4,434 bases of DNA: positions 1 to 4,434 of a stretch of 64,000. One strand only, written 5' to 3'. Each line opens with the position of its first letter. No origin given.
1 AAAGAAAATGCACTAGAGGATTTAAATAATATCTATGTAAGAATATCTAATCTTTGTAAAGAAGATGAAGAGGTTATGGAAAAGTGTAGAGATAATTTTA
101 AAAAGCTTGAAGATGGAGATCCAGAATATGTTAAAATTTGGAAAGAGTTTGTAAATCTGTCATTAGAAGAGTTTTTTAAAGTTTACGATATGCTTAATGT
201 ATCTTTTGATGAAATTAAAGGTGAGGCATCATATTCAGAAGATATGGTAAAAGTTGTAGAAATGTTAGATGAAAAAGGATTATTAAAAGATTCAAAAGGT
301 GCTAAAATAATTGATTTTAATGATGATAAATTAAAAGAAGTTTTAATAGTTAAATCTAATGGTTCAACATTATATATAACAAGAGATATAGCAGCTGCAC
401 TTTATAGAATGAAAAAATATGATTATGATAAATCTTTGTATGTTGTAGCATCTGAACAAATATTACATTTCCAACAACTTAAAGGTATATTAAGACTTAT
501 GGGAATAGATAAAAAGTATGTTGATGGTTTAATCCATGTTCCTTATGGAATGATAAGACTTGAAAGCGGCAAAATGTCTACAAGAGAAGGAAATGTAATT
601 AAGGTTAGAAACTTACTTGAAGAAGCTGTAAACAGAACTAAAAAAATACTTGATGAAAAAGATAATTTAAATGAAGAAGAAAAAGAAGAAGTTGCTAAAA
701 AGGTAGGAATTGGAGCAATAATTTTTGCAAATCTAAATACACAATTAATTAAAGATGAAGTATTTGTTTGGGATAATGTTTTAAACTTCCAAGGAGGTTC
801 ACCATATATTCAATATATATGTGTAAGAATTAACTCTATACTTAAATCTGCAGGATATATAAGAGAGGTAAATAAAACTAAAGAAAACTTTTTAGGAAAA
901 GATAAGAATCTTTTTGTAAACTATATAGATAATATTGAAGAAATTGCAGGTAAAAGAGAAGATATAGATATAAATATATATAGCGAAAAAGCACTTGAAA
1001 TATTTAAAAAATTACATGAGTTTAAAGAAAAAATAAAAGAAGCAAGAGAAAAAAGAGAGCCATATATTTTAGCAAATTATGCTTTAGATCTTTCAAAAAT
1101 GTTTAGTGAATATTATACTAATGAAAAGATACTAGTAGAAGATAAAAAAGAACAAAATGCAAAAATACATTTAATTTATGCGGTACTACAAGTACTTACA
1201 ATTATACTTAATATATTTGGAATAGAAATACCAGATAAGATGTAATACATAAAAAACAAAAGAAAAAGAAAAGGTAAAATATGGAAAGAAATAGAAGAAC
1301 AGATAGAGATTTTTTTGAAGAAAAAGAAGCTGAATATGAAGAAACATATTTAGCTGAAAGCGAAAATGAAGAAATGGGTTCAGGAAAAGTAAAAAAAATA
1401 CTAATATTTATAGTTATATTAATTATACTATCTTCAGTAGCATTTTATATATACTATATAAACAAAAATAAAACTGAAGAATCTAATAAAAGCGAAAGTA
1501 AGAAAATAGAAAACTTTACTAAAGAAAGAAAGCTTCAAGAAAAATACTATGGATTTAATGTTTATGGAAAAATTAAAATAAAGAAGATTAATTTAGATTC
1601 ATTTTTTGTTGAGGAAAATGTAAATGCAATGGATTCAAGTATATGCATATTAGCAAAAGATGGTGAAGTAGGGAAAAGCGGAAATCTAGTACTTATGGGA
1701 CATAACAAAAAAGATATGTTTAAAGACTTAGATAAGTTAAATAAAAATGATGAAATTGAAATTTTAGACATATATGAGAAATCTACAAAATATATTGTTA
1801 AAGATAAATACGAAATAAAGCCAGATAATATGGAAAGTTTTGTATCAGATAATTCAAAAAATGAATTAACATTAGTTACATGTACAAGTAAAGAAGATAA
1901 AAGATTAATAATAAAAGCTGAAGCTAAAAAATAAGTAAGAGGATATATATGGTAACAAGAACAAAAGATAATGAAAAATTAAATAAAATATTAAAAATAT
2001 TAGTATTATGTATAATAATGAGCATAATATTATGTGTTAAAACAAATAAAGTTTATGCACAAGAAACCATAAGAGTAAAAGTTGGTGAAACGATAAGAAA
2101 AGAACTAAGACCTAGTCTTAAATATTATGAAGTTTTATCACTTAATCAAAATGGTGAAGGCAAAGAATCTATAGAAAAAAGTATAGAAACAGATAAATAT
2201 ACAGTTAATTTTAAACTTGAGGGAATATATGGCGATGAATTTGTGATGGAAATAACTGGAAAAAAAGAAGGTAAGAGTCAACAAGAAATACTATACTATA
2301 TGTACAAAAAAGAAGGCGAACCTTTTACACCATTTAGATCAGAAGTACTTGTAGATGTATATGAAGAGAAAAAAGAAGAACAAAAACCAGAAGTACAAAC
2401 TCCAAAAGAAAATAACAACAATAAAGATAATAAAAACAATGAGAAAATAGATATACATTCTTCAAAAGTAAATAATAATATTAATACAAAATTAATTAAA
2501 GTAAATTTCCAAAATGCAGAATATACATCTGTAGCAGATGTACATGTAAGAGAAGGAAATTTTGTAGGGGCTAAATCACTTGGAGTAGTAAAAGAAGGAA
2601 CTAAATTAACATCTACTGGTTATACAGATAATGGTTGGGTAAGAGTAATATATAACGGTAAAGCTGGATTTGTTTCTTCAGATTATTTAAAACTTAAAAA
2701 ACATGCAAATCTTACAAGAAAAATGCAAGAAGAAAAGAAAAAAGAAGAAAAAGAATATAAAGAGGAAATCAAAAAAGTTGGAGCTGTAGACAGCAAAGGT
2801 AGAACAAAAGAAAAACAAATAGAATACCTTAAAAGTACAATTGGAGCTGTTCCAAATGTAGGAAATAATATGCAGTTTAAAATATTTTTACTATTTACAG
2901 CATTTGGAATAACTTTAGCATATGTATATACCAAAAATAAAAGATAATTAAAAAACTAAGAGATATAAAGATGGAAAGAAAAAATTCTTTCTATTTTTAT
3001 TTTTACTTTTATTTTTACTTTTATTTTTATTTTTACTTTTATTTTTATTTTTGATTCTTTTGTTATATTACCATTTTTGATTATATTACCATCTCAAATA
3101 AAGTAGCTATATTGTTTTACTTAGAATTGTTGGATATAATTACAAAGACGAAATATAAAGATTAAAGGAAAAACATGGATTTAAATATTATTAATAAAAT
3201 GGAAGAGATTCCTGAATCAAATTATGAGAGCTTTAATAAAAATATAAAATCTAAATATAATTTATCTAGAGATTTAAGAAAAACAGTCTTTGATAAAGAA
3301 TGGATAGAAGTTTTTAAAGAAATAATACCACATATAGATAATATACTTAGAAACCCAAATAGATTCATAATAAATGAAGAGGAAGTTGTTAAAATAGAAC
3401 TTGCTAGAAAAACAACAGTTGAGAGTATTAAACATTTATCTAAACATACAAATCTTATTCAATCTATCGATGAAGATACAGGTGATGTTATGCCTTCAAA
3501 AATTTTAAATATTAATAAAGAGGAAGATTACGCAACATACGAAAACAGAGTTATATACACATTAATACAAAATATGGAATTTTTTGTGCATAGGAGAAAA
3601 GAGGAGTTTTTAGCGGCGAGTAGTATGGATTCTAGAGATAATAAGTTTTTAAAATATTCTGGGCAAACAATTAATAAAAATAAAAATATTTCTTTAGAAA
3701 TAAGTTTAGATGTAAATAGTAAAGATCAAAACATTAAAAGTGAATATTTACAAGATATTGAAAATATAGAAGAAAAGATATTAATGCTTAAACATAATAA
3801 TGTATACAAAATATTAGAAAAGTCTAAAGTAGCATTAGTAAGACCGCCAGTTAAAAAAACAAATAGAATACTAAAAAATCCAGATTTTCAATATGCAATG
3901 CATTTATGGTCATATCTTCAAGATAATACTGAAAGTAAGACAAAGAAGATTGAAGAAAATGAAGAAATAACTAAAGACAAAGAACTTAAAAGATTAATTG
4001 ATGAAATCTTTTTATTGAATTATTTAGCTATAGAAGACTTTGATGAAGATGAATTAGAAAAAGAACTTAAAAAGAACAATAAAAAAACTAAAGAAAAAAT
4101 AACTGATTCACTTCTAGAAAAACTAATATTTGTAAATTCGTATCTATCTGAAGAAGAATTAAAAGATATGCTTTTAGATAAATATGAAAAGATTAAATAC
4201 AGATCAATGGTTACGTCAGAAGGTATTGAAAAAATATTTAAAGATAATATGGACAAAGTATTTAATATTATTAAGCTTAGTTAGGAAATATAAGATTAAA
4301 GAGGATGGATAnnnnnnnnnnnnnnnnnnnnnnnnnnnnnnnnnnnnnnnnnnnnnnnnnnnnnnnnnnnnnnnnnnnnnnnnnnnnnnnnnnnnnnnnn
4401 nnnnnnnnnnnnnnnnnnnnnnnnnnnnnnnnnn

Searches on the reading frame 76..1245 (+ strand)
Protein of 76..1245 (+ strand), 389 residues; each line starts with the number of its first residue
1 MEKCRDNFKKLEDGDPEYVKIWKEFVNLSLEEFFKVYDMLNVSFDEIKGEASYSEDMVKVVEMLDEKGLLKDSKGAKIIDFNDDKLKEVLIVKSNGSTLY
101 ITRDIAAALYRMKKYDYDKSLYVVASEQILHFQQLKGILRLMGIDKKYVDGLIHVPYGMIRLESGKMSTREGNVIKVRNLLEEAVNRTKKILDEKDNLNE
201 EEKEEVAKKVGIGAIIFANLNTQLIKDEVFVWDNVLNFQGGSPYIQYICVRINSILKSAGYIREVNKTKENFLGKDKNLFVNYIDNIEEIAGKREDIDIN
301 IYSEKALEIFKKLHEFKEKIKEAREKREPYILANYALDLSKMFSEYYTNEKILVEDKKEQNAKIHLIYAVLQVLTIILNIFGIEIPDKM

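Call 24: search_protein_families(library=pfam, proteins=[window:76-1245:+], max_evalue=0.01)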
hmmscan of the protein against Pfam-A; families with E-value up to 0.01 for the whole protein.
window:76-1245:+ (389 aa): 3 families
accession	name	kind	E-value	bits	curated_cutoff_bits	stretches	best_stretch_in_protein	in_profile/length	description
PF00750.26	tRNA-synt_1d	-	4.7e-49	167.7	23.3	1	2-232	116-349/349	tRNA synthetases class I (R), catalytic domain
PF05746.21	DALR_1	-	3.7e-22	79.1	22.3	1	245-389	1-117/117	DALR anticodon binding domain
PF01406.26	tRNA-synt_1e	-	0.0083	16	27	0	144-184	233-271/301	tRNA synthetases class I (C) catalytic domain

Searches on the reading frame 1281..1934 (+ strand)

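Call 24: search_protein_families(library=pfam, proteins=[window:1281-1934:+], max_evalue=0.01)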
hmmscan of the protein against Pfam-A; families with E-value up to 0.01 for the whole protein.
window:1281-1934:+ (217 aa): 2 families
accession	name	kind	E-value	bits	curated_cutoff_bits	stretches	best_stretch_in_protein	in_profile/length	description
PF04203.18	Sortase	-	2.6e-21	76.1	26.6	1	98-214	1-123/125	Sortase domain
PF10326.15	7TM_GPCR_Str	-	0.0058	16.5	22.4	1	23-110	108-197/307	Serpentine type 7TM GPCR chemoreceptor Str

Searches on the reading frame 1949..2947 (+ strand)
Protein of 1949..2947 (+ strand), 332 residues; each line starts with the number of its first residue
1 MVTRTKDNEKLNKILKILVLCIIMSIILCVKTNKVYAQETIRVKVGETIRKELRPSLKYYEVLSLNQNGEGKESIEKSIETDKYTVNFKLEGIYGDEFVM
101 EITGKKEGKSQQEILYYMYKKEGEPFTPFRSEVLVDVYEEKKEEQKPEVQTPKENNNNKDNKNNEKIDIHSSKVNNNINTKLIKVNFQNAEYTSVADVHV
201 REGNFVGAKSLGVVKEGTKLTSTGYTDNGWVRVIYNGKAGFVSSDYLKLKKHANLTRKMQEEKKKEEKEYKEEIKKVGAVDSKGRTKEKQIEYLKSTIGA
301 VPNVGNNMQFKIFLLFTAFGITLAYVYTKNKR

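Call 24: search_protein_families(library=pfam, proteins=[window:1949-2947:+], max_evalue=0.01)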
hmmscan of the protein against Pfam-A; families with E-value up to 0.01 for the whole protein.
window:1949-2947:+ (332 aa): 3 families
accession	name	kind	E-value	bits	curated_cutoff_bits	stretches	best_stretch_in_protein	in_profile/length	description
PF08239.17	SH3_3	-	2.4e-08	34.5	27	1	198-248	3-54/54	Bacterial SH3 domain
PF07653.23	SH3_2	-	0.004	17.2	21.8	0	223-248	27-53/55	Variant SH3 domain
PF09935.14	DUF2167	-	0.0095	15.7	25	0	164-273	4-102/238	Protein of unknown function (DUF2167)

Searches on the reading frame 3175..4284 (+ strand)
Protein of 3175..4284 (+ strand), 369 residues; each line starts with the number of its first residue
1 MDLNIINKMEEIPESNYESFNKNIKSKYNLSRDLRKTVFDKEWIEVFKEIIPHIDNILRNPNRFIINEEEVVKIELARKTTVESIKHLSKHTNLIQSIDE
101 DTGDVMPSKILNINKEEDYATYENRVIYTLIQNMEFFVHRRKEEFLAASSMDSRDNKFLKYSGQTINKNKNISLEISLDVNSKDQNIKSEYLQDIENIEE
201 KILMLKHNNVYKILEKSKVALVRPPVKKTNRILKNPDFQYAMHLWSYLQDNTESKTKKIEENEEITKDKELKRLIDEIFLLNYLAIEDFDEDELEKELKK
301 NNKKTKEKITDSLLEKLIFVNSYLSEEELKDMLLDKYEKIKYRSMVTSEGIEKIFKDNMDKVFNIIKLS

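Call 5: search_protein_families(library=pfam, proteins=[window:3175-4284:+], max_evalue=0.01)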
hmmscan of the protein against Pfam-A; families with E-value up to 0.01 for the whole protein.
window:3175-4284:+ (369 aa): 1 family
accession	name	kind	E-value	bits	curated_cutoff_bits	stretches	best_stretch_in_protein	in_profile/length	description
PF09823.15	DUF2357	-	2.2e-08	34.1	23.3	1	44-158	82-202/251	Domain of unknown function (DUF2357)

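Call 87: search_protein_families(library=padloc, proteins=[window:3175-4281:+], max_evalue=0.01)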
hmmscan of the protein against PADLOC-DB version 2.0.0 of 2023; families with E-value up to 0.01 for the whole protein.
window:3175-4281:+ (369 aa): 0 families
